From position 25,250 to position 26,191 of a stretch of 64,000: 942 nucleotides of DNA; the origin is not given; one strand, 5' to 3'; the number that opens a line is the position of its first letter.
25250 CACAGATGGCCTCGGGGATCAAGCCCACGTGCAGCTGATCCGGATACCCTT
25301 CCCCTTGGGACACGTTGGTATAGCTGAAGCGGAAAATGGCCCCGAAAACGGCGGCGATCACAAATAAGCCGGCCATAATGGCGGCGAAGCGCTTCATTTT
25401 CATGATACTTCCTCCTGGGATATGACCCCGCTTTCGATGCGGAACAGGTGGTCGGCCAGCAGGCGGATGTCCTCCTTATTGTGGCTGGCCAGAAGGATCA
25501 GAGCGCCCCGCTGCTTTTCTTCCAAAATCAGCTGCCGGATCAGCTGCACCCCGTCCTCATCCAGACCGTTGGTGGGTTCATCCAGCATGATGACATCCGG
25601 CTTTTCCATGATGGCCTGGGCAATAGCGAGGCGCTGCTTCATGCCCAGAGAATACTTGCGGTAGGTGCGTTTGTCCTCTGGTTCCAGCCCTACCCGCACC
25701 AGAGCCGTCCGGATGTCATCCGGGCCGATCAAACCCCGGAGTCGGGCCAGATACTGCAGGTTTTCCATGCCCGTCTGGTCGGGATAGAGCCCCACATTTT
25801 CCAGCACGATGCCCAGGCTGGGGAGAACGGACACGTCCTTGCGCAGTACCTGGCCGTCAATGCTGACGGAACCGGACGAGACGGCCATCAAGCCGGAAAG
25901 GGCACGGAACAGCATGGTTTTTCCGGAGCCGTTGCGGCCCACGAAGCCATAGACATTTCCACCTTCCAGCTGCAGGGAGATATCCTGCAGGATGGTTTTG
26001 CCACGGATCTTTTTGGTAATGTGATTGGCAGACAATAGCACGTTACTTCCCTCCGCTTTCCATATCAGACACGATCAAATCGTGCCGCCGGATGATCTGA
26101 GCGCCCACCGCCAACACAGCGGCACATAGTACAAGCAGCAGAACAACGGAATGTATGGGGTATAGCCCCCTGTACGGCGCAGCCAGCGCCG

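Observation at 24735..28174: Candidate undescribed bacteriocin/self-protection locus: secreted Lcn972-like protein + two-permease/one-ATPase ABC module + anchored accessory protein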

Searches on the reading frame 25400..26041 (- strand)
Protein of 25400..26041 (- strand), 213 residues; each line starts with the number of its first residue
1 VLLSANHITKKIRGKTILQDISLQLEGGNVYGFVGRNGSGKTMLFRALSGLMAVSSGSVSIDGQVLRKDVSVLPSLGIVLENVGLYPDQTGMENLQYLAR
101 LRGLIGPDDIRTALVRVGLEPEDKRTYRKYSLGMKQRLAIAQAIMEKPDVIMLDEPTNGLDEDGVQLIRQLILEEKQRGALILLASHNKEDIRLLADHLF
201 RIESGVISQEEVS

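Call 3: search_protein_families(library=pfam, proteins=[window:25400-26041:-], max_evalue=1)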
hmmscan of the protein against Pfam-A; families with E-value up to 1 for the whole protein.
window:25400-26041:- (213 aa): 13 families
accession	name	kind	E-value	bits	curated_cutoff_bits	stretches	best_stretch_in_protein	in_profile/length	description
PF00005.33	ABC_tran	-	7.7e-29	101.5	25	1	18-158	1-137/137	ABC transporter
PF13304.12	AAA_21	-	7.8e-13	49.6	27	2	122-188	230-299/304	AAA domain, putative AbiEii toxin, Type IV TA system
PF02463.25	SMC_N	-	0.00031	20.7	40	1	30-53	26-49/220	RecF/RecN/SMC N terminal domain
PF13476.12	AAA_23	-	0.0043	18.2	27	1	19-49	11-40/201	AAA domain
PF13401.12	AAA_22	-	0.02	15.6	27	1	33-184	10-121/130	AAA domain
PF00004.35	AAA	-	0.031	15.2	21.2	1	33-116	3-38/131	ATPase family associated with various cellular activities (AAA)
PF13175.12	AAA_15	-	0.07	13.2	32.1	1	20-55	16-50/374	AAA ATPase domain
PF25199.1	nSTAND_NTPase5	-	0.072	13.4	34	0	25-53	38-66/145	Novel STAND NTPase 5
PF13555.12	AAA_29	-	0.078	13.2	27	1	21-53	17-47/61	P-loop containing region of AAA domain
PF01078.27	Mg_chelatase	-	0.096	12.5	20.3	1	27-56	21-50/207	Magnesium chelatase, subunit ChlI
PF05729.18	NACHT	-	0.13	12.6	26.7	1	34-53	6-25/167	NACHT domain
PF06414.18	Zeta_toxin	-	0.15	12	22.3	1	34-68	22-56/199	Zeta toxin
PF24389.1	ORC-CDC6-like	-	0.18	11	27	1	33-49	37-53/571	ORC-CDC6-like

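Call 4: search_protein_families(library=ncbifam, proteins=[window:25400-26041:-], max_evalue=1)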
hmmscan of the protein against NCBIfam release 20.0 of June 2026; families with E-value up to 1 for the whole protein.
window:25400-26041:- (213 aa): 197 families (the best 25 are shown)
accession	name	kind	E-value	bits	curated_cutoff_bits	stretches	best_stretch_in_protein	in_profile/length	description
TIGR03740.1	galliderm_ABC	subfamily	4.1e-48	164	309.75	1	4-210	2-205/223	lantibiotic protection ABC transporter ATP-binding subunit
TIGR01188.1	drrA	subfamily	3.4e-39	134.9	312.45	1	17-210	8-205/302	daunorubicin resistance ABC transporter, ATP-binding protein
NF047568.1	PSM_export_PmtC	equivalog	1.3e-33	116.7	375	1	6-209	4-200/290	phenol-soluble modulin export ABC transporter ATP-binding protein PmtC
TIGR03522.1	GldA_ABC_ATP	equivalog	4.3e-33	115.1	402.6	1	2-208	2-211/301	gliding motility-associated ABC transporter ATP-binding subunit GldA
TIGR01189.1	ccmA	equivalog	8.7e-33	113.7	131.6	1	3-190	1-188/198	heme ABC exporter ATP-binding protein CcmA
TIGR03864.1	PQQ_ABC_ATP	hypoth_equivalog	3.1e-32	111.9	302.25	1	4-209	3-212/236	ABC transporter, ATP-binding subunit, PQQ-dependent alcohol dehydrogenase system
NF010061.0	PRK13538.1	equivalog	3.2e-31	108.5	195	1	2-189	5-193/211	cytochrome c biogenesis heme-transporting ATPase CcmA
NF010060.0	PRK13537.1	equivalog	1.7e-29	102.7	521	1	4-205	17-222/314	nodulation factor ABC transporter ATP-binding protein NodI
TIGR03608.1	L_ocin_972_ABC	subfamily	3.7e-29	101.7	254.85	1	6-190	2-195/206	putative bacteriocin export ABC transporter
TIGR02673.1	FtsE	equivalog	3.9e-29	101.8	264.85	1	6-205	5-213/214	cell division ATP-binding protein FtsE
TIGR01166.1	cbiO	subfamily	2e-28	99.2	211.8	2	110-188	108-186/190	cobalt ABC transporter, ATP-binding protein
NF040873.1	AztA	equivalog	3.3e-28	98.6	220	1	13-194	3-184/191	zinc ABC transporter ATP-binding protein AztA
NF000355.4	ribo_prot_ABC_F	equivalog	4.2e-28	98.5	380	1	1-208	1-193/499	ribosomal protection-like ABC-F family protein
TIGR04521.1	ECF_ATPase_2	equivalog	1.4e-27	96.5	330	2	110-210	124-226/279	energy-coupling factor transporter ATPase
TIGR03265.1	PhnT2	equivalog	1.7e-27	96.6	457.7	1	3-209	5-215/353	putative 2-aminoethylphosphonate ABC transporter ATP-binding protein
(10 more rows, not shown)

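Call 38: search_protein_families(library=padloc, proteins=[window:25400-26041:-], max_evalue=0.1)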
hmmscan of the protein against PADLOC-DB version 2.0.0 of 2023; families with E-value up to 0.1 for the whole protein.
window:25400-26041:- (213 aa): 33 families (the best 25 are shown)
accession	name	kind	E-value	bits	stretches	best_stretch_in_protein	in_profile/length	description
PDLC04135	mad3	-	7.5e-26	89.5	2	112-212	246-350/374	mads_3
PDLC02980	AriA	-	2.5e-12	45.4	2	123-188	231-299/304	-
PDLC04140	mad8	-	2.2e-10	38.6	1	14-193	13-238/314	mads_8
PDLC02335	AbiLi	-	7.6e-06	23.2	2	30-51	78-99/326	AbiLi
PDLC04176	HEC-01A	-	1.9e-05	22.2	1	137-195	263-324/371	-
PDLC04146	HEC-02B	-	3.8e-05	20.9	1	132-188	224-279/344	-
PDLC04213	HEC-02A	-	5.3e-05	20.9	1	29-61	26-56/337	-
PDLC04164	AriA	-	9.2e-05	20.1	1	21-79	18-82/253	-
PDLC04541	PDC-M25A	-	0.00017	18.8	1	18-60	13-53/380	-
PDLC04570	PDC-M31A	-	0.00021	18.6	1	22-70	15-62/395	-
PDLC04608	PDC-M38A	-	0.00039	18.2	1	130-192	252-316/367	-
PDLC04177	HEC-01A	-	0.00054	17.1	1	146-189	295-337/393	-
PDLC04175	HEC-01A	-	0.00059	17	0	11-56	10-53/363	-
PDLC02914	ATPase-Toprim_I-B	-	0.00075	16.8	1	20-51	17-48/443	-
PDLC02336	AbiLi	-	0.00093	16.8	1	133-196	232-297/340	AbiLi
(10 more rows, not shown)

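Call 76: search_solved_structures(query=window:25400-26041:-, max_evalue=1e-20)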
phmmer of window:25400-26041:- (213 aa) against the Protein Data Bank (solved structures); distinct sequences matched with E-value up to 1e-20: 82 (the best 60 are shown).
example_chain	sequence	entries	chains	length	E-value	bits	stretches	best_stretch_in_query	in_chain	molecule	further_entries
8edw_A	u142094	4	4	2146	1.5e-44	155.3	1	6-200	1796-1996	Phospholipid-transporting ATPase ABCA7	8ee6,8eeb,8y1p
8eop_A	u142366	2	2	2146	1e-43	152.5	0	6-200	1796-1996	Phospholipid-transporting ATPase ABCA7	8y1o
7w01_A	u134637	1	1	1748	1.3e-43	152.2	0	19-200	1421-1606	Phospholipid-transporting ATPase ABCA3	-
7w02_A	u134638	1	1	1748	8.8e-43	149.5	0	19-200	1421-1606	Phospholipid-transporting ATPase ABCA3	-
7tby_A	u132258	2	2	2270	1.9e-36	128.8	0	15-205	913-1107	ATP-binding cassette, sub-family A (ABC1), member 1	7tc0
7tdt_A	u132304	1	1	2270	1.9e-36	128.8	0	15-205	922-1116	Phospholipid-transporting ATPase ABCA1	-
7tbz_A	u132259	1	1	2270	1.9e-36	128.8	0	15-205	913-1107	ATP-binding cassette, sub-family A (ABC1), member 1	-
5xjy_A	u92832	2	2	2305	2e-36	128.7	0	15-205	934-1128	ATP-binding cassette sub-family A member 1 | Phospholipid-transporting ATPase ABCA1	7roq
7lkp_A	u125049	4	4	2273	1.1e-35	126.3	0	21-200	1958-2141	Retinal-specific phospholipid-transporting ATPase ABCA4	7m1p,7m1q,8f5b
7e7i_A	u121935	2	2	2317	1.1e-35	126.3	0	21-200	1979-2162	Retinal-specific phospholipid-transporting ATPase ABCA4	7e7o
7tbw_A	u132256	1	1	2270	1.4e-35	126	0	15-205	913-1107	ATP-binding cassette, sub-family A (ABC1), member 1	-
7lkz_A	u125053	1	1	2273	7.5e-35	123.6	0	21-200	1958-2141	Retinal-specific phospholipid-transporting ATPase ABCA4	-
7e7q_A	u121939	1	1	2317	7.9e-35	123.5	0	21-200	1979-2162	Retinal-specific phospholipid-transporting ATPase ABCA4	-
7o0y_B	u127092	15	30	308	1e-31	113.4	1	8-189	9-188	Probable ABC transporter ATP-binding protein NosF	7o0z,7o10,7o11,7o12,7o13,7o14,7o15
7o17_B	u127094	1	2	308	2.7e-31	112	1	8-189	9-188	Probable ABC transporter ATP-binding protein NosF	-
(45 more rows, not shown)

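Call 80: search_dna_similar(query=window:25400-26041:-, collection=plasmids, mode=protein, max_evalue=1e-20, max_rows=25)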
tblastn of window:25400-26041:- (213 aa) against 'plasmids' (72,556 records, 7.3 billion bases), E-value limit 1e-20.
Records with a match: 1947; places in all: 2358; records where one place covers at least 80% of the query: 1931.
Best place of each record, by identity: <60% 1947.
By first word of the organism name: Staphylococcus 432; Bacillus 174; Enterococcus 173; Ralstonia 106; Sinorhizobium 99; Clostridium 84; Streptomyces 79; Rhizobium 68; Priestia 48; Klebsiella 42; and 199 more.
By predicted mobility (MOB-suite, as given by PLSDB): non-mobilizable 954; mobilizable 759; conjugative 234.
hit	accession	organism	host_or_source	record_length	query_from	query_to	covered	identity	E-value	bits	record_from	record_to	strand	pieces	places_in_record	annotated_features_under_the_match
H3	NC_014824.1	Ruminococcus albus 7 = DSM 20455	-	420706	2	210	98%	54.5%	2e-71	242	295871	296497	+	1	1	ATP-binding cassette domain-containing protein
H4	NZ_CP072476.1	Priestia aryabhattai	mixed culture,soil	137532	5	207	95%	51.7%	7e-65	223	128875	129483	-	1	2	ABC transporter ATP-binding protein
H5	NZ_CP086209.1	Priestia sp. J2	single cell,Peanut field soil,Peanut ...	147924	7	210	96%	50.5%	4e-64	221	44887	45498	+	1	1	ABC transporter ATP-binding protein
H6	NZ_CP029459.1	Clostridium novyi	swine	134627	2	211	99%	48.6%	6e-60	209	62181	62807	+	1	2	ABC transporter ATP-binding protein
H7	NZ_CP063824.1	Clostridium botulinum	Ham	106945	2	211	99%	48.6%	3e-59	207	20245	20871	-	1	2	ABC transporter ATP-binding protein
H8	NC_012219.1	Clostridium botulinum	-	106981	2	211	99%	48.6%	3e-59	207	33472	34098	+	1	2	ABC transporter ATP-binding protein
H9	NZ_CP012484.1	Bacillus cereus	chromosome of scaffolds,soil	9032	10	207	93%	50.5%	2e-63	219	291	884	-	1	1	ATP-binding cassette domain-containing protein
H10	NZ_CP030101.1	Listeria monocytogenes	Environment,water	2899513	7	207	94%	49.3%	8e-59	206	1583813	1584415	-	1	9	none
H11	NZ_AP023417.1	Vescimonas fastidiosa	Homo sapiens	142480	1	208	98%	47.6%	4e-57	201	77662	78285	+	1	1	ATP-binding cassette domain-containing protein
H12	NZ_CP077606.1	Clostridium tagluense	single colony,lamb meat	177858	7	209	95%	48.8%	4e-66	226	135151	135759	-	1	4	ATP-binding cassette domain-containing protein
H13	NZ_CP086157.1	Clostridium tagluense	single colony,Lamb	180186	7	209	95%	48.3%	1e-65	225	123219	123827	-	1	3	ATP-binding cassette domain-containing protein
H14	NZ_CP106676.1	Bacillus cereus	cell culture,soil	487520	7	207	94%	48.8%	6e-61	212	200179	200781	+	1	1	ATP-binding cassette domain-containing protein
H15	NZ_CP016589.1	Bacillus thuringiensis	Mono isolate,Ginseng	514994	7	207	94%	48.8%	6e-61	212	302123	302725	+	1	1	ATP-binding cassette domain-containing protein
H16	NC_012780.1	[Eubacterium] eligens ATCC 27750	-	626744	1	211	99%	45.5%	7e-60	209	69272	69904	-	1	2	ATP-binding cassette domain-containing protein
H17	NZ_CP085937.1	Lachnospira eligens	-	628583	1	211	99%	45.5%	7e-60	209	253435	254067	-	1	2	ATP-binding cassette domain-containing protein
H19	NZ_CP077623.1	Clostridium estertheticum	single colony,bovine feces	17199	7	209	95%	46.8%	7e-61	211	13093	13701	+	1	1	ATP-binding cassette domain-containing protein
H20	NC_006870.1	Bacillus mycoides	soil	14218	2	211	99%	45.2%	3e-52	187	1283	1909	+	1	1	ATP-binding cassette domain-containing protein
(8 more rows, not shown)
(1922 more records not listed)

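Call 81: get_annotated_region(hit=H11, flank=5000)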
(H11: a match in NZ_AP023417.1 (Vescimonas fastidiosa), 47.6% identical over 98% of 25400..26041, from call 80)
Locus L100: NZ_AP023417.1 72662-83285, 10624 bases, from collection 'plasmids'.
description: Vescimonas fastidiosa strain MM35 plasmid pMM35_02
organism: Vescimonas fastidiosa (NCBI taxid 2714353)
taxonomy: Bacteria; Bacillota; Clostridia; Eubacteriales; Oscillospiraceae; Vescimonas; Vescimonas fastidiosa
host: -; source: Homo sapiens; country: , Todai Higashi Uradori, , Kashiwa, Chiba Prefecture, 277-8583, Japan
typing (MOB-suite, as given by PLSDB): non-mobilizable
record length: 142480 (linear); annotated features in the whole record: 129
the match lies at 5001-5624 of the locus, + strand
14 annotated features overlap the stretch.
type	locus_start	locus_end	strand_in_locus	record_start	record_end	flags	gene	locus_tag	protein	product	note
CDS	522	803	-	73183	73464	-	-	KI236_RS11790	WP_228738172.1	helix-turn-helix domain-containing protein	-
CDS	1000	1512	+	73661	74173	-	-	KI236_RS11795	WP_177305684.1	sigma-70 family RNA polymerase sigma factor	GO:0006352 - DNA-templated transcription initiation [Evidence IEA]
CDS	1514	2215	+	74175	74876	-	-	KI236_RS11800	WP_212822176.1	DUF4367 domain-containing protein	-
CDS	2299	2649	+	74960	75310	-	-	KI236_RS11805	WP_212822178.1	hypothetical protein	-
CDS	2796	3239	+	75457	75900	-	-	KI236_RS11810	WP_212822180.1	hypothetical protein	-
CDS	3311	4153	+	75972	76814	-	-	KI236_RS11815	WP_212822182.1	hypothetical protein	-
CDS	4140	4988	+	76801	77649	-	-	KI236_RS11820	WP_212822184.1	hypothetical protein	-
CDS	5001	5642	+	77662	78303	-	-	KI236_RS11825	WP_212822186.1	ATP-binding cassette domain-containing protein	-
CDS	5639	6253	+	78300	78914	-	-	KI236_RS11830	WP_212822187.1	DUF5028 domain-containing protein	-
CDS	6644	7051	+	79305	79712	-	-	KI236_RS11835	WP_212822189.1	S26 family signal peptidase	GO:0006465 - signal peptide processing [Evidence IEA]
CDS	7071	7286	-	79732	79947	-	-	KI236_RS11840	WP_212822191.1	hypothetical protein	-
CDS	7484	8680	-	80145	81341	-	-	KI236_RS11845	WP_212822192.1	site-specific integrase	GO:0015074 - DNA integration [Evidence IEA]; GO:0006310 - DNA recombination [Evidence IEA]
CDS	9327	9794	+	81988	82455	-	-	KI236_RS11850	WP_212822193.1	hypothetical protein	-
CDS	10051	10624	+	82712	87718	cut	-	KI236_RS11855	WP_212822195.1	dockerin type I repeat-containing protein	-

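Call 82: get_annotated_region(hit=H9, flank=5000)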
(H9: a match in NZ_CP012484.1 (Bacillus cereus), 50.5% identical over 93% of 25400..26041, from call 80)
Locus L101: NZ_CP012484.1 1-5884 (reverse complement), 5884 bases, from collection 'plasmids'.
description: Bacillus cereus strain NJ-W plasmid unnamed35-36, complete sequence
organism: Bacillus cereus (NCBI taxid 1396)
taxonomy: Bacteria; Bacillota; Bacilli; Bacillales; Bacillaceae; Bacillus; Bacillus cereus
host: -; source: chromosome of scaffolds,soil; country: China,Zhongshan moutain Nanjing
typing (MOB-suite, as given by PLSDB): mobilizable; relaxase MOBV
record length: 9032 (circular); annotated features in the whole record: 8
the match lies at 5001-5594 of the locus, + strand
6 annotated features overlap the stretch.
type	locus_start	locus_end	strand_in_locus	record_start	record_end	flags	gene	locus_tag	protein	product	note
CDS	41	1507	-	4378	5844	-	-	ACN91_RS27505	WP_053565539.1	plasmid recombination protein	GO:0006310 - DNA recombination [Evidence IEA]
CDS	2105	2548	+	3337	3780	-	-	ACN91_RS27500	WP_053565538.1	hypothetical protein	-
CDS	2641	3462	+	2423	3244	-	-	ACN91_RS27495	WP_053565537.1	hypothetical protein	-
CDS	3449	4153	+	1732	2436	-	-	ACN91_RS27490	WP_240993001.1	hypothetical protein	-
CDS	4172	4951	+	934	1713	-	-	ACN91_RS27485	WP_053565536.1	hypothetical protein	-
CDS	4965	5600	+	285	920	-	-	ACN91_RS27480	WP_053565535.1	ATP-binding cassette domain-containing protein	-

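Call 83: get_annotated_region(hit=H19, flank=5000)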
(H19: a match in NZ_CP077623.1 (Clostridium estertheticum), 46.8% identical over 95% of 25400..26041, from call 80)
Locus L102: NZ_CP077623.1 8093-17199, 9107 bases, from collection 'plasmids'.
description: Clostridium estertheticum strain CF007 plasmid pCF007-E, complete sequence
organism: Clostridium estertheticum (NCBI taxid 238834)
taxonomy: Bacteria; Bacillota; Clostridia; Eubacteriales; Clostridiaceae; Clostridium; Clostridium estertheticum
host: -; source: single colony,bovine feces; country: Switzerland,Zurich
typing (MOB-suite, as given by PLSDB): non-mobilizable
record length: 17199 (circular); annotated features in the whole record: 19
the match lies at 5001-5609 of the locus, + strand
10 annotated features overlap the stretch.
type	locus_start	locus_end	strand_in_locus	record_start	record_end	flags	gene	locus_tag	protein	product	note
CDS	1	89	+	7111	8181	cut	-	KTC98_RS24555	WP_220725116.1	RepB family plasmid replication initiator protein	GO:0006270 - DNA replication initiation [Evidence IEA]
CDS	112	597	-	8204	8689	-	-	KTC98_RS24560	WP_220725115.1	hypothetical protein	-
CDS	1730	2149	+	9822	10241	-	-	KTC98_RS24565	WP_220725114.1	hypothetical protein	-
CDS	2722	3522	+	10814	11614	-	-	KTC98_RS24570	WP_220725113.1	hypothetical protein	-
CDS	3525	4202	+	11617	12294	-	-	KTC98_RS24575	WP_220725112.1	hypothetical protein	-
CDS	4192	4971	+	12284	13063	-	-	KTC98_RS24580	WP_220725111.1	DUF2705 family protein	-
CDS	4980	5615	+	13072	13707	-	-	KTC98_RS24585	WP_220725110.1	ATP-binding cassette domain-containing protein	-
CDS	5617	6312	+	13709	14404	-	-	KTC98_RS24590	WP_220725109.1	hypothetical protein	-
CDS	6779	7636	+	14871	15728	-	-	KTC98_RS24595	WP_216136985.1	site-specific tyrosine recombinase/integron integrase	-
CDS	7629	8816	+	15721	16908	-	-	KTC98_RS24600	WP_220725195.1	IS91 family transposase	-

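Call 84: search_protein_families(library=pfam, proteins=[L100:2299-2649:+, L100:2796-3239:+, L100:3311-4153:+, L100:4140-4988:+, L100:5639-6253:+, L101:2105-2548:+, L101:2641-3462:+, L101:3449-4153:+, L101:4172-4951:+, L102:1730-2149:+], max_evalue=0.1)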
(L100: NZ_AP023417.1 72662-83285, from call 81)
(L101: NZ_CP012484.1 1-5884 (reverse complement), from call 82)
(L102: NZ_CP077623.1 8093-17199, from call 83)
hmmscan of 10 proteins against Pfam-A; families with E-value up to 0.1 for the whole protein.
L100:2299-2649:+ (116 aa): 1 family
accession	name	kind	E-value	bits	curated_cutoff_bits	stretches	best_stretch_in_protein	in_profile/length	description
PF18283.7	CBM77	-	0.058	14.2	25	0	73-96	82-105/108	Carbohydrate binding module 77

L100:2796-3239:+ (147 aa): 1 family
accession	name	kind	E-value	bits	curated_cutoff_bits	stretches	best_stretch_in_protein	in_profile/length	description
PF04956.18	TrbC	-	0.016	15.8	27.9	1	2-37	9-44/98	TrbC/VIRB2 pilin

L100:3311-4153:+ (280 aa): 0 families

L100:4140-4988:+ (282 aa): 0 families

L100:5639-6253:+ (204 aa): 0 families

L101:2105-2548:+ (147 aa): 0 families

L101:2641-3462:+ (273 aa): 0 families

L101:3449-4153:+ (234 aa): 0 families

L101:4172-4951:+ (259 aa): 0 families

L102:1730-2149:+ (139 aa): 0 families

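Call 86: search_protein_families(library=ncbifam, proteins=[L100:5639-6253:+, L102:4192-4971:+, L102:5617-6312:+, L102:2722-3522:+, L102:3525-4202:+, L101:4172-4951:+, L100:3311-4153:+, L100:4140-4988:+, L100:2796-3239:+], max_evalue=1)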
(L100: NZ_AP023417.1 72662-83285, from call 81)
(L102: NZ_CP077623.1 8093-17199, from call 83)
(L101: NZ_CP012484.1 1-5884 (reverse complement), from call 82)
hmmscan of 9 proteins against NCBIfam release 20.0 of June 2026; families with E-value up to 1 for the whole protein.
L100:5639-6253:+ (204 aa): 0 families

L102:4192-4971:+ (259 aa): 0 families

L102:5617-6312:+ (231 aa): 1 family
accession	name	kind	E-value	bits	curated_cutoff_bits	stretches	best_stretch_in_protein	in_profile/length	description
NF007786.1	PRK10477.1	subfamily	0.015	14.9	267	1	119-158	102-143/176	outer membrane lipoprotein Blc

L102:2722-3522:+ (266 aa): 1 family
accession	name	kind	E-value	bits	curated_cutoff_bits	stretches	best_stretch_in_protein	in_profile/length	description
NF010826.0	PRK14230.1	equivalog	0.078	13.2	126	1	139-197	23-81/119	camphor resistance protein CrcB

L102:3525-4202:+ (225 aa): 0 families

L101:4172-4951:+ (259 aa): 0 families

L100:3311-4153:+ (280 aa): 0 families

L100:4140-4988:+ (282 aa): 0 families

L100:2796-3239:+ (147 aa): 3 families
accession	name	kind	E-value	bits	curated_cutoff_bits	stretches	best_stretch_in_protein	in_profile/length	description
NF041742.1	WGxxGxxG_fam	subfamily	0.0037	17.8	35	1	1-39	1-33/69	WGxxGxxG family protein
NF040942.2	hypo_ExtJ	equivalog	0.011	16.1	52.5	1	1-29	1-29/77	selenite/tellurite reduction operon protein ExtJ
NF058626.1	GFO_1090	equivalog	0.76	9.4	150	0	46-65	102-121/177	GFO_1090 family protein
